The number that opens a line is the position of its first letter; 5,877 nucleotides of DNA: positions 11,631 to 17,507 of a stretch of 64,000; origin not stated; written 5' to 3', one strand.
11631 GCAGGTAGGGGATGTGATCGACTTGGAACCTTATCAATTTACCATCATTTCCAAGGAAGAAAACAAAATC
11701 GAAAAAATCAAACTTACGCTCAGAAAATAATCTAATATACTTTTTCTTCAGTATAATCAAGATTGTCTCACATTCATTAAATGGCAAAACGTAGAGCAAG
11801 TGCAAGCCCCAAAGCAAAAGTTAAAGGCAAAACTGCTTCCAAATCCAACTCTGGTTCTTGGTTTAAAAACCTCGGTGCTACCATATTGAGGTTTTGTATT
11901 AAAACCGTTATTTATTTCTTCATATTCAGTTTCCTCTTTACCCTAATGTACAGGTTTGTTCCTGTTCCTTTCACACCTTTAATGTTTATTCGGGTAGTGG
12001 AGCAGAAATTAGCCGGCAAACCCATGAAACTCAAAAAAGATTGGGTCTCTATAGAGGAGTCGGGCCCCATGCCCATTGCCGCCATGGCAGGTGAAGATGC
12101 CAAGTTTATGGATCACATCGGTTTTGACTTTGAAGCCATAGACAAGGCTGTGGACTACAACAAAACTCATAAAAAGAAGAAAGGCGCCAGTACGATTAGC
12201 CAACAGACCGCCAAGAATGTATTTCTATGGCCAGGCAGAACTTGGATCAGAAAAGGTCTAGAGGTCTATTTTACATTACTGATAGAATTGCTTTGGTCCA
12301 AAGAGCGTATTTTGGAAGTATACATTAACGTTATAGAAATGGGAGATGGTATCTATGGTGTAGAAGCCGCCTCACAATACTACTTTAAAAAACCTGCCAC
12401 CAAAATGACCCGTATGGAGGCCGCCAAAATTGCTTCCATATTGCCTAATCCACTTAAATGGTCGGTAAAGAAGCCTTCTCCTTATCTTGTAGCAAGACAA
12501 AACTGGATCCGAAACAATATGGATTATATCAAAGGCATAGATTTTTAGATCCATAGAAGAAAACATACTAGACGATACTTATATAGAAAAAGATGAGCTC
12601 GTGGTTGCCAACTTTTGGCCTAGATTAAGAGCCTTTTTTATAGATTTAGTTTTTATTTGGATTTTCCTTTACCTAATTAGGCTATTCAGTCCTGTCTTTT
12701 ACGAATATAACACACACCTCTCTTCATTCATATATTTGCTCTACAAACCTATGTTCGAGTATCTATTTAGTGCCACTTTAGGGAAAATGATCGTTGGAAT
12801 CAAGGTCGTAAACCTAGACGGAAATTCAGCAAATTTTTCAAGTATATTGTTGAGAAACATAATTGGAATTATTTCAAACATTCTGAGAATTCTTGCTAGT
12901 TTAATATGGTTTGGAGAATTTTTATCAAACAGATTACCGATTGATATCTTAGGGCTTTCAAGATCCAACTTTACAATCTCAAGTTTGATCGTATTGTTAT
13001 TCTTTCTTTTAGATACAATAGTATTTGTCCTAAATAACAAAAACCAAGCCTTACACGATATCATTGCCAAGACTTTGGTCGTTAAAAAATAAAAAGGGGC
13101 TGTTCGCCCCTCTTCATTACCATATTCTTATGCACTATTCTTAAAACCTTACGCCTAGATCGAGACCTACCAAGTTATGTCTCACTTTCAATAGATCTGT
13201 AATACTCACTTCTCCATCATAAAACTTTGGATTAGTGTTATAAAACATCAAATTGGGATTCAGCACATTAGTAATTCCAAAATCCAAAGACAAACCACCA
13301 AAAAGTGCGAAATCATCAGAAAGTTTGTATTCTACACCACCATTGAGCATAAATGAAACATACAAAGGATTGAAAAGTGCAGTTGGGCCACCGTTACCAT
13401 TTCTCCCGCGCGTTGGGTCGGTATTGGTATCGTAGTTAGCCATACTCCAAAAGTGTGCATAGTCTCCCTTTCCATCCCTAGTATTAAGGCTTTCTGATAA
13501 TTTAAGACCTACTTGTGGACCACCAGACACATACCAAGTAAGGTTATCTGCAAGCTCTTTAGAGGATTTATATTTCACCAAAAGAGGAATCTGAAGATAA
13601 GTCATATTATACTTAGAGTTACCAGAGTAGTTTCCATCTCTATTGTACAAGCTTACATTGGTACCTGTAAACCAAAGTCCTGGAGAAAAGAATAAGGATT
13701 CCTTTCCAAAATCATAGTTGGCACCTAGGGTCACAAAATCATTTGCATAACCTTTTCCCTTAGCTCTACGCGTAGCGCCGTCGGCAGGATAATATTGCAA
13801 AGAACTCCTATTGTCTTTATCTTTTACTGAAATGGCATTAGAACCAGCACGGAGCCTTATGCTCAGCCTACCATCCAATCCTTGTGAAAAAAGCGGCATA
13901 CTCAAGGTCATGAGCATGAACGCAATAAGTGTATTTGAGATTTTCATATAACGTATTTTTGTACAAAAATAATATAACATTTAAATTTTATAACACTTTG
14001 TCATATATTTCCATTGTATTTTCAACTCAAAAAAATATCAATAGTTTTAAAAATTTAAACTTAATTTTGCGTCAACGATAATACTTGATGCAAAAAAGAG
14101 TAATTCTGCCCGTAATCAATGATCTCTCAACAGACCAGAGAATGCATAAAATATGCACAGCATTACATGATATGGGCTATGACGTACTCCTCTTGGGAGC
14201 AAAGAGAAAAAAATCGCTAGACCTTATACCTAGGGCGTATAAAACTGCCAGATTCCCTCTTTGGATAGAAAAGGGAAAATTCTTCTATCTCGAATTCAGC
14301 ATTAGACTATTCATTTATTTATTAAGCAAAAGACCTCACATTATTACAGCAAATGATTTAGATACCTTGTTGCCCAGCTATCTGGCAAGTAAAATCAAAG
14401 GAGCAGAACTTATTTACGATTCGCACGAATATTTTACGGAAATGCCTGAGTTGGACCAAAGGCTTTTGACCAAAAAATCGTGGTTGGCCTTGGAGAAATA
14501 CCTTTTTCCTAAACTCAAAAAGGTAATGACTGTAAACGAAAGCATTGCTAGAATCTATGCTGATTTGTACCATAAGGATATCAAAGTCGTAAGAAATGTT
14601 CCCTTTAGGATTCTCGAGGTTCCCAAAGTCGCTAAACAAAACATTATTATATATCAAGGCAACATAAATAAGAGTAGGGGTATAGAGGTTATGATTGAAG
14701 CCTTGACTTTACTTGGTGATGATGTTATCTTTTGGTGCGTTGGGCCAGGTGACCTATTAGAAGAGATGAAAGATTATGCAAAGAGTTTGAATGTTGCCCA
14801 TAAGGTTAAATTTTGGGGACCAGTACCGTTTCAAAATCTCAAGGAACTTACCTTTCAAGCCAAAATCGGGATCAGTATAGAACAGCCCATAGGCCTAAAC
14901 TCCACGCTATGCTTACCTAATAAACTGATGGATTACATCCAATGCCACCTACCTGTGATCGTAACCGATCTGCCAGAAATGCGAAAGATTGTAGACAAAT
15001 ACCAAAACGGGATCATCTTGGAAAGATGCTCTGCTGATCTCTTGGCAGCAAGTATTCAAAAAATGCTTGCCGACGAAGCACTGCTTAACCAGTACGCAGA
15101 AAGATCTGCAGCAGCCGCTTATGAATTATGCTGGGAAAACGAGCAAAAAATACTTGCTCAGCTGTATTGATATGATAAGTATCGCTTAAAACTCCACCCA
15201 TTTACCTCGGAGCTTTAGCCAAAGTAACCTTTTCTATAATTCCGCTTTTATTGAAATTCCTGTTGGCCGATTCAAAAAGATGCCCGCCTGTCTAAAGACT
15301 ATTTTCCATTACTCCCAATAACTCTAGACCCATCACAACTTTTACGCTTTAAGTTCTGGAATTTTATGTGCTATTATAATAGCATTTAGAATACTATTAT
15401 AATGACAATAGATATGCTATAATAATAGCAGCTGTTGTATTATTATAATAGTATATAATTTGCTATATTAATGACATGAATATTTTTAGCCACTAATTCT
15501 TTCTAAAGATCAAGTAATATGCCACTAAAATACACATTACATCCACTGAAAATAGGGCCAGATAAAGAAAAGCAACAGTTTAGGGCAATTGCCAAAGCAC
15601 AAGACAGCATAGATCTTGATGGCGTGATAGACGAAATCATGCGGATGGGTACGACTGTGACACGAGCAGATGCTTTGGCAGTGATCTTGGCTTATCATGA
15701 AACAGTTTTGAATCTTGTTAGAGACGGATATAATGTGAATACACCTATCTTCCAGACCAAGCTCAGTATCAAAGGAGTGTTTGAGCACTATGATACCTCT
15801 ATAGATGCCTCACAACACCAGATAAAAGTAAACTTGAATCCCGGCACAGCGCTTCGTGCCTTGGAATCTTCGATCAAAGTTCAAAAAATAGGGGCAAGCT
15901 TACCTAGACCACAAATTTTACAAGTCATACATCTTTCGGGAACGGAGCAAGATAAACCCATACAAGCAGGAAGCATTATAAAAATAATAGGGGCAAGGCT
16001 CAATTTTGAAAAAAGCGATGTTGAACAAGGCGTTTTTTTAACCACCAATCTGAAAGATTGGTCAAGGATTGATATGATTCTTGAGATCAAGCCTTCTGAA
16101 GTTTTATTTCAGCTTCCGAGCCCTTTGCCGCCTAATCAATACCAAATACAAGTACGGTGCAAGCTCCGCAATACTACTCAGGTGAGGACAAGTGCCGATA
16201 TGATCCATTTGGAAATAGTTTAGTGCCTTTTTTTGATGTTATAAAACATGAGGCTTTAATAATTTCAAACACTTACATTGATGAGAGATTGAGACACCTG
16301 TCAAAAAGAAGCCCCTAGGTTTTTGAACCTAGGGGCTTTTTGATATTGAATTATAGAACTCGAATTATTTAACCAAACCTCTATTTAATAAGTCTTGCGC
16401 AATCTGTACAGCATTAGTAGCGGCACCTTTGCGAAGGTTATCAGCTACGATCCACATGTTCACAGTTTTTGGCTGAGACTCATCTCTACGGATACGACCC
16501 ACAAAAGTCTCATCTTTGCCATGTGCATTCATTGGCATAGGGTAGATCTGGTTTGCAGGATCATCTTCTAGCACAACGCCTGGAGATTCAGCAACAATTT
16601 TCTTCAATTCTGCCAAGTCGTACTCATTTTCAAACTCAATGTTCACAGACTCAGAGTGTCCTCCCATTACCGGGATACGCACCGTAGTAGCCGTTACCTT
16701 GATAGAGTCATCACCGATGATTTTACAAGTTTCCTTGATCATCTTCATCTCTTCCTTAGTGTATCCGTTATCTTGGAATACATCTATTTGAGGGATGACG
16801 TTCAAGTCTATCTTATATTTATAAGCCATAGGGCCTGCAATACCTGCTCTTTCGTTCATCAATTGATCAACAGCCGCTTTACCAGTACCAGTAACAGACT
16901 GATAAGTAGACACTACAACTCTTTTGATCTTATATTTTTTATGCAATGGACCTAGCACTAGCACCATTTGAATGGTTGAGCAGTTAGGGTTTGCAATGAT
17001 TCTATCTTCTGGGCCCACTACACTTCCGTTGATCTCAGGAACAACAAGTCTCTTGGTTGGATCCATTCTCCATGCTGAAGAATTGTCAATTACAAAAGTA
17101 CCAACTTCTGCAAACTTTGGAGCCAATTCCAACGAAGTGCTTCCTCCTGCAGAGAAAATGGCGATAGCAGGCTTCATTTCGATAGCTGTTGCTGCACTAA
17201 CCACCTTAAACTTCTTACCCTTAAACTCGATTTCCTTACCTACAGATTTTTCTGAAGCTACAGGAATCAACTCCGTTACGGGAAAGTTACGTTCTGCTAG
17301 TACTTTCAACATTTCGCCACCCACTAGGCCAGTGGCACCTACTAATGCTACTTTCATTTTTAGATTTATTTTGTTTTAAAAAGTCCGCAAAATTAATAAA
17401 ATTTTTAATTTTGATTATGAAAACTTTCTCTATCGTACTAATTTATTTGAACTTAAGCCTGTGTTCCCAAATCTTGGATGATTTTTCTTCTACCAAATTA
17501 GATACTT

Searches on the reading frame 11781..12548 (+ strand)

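Call 71: search_protein_families(library=pfam, proteins=[window:11781-12548:+])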
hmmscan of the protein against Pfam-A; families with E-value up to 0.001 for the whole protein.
window:11781-12548:+ (255 aa): 1 family
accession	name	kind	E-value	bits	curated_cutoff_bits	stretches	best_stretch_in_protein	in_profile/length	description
PF00912.28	Transgly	-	7.9e-45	152.9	27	1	84-247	12-177/178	Transglycosylase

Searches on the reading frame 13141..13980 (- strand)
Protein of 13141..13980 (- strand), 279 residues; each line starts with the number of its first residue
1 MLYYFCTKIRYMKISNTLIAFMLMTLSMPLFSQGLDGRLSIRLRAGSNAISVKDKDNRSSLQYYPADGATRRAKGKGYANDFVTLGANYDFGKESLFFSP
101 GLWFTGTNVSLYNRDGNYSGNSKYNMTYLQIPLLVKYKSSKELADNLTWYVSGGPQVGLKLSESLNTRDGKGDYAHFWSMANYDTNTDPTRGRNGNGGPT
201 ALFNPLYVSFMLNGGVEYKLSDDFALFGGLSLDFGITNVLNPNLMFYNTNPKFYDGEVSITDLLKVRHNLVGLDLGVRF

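Call 71: search_protein_families(library=pfam, proteins=[window:13141-13980:-])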
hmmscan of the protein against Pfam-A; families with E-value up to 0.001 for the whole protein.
window:13141-13980:- (279 aa): 2 families
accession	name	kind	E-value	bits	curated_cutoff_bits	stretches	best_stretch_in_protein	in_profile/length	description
PF13568.12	OMP_b-brl_2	-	4.8e-14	53.2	27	1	31-240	1-174/175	Outer membrane protein beta-barrel domain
PF13505.12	OMP_b-brl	-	3.9e-06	27.6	28.7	1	19-239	2-155/175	Outer membrane protein beta-barrel domain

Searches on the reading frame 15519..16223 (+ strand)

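Call 71: search_protein_families(library=pfam, proteins=[window:15519-16223:+])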
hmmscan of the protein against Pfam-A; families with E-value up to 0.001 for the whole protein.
window:15519-16223:+ (234 aa): 3 families
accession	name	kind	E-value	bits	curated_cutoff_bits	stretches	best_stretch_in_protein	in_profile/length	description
PF14848.11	HU-DNA_bdg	-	8.2e-25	87.7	30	1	4-125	3-123/124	DNA-binding domain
PF14734.12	DUF4469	-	6.3e-12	45.8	22.6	1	135-221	3-92/101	Domain of unknown function (DUF4469) with IG-like fold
PF18291.6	HU-HIG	-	4.8e-07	30.3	26.2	1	1-117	1-119/125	HU domain fused to wHTH, Ig, or Glycine-rich motif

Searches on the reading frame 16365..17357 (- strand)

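Call 71: search_protein_families(library=pfam, proteins=[window:16365-17357:-])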
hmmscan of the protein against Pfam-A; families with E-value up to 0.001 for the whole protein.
window:16365-17357:- (330 aa): 2 families
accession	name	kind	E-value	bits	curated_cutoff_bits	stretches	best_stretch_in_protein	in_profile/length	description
PF02774.23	Semialdhyde_dhC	-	1e-48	166.4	26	1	135-310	1-184/184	Semialdehyde dehydrogenase, dimerisation domain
PF01118.30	Semialdhyde_dh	-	1.7e-27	96.7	26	1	2-112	1-116/121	Semialdehyde dehydrogenase, NAD binding domain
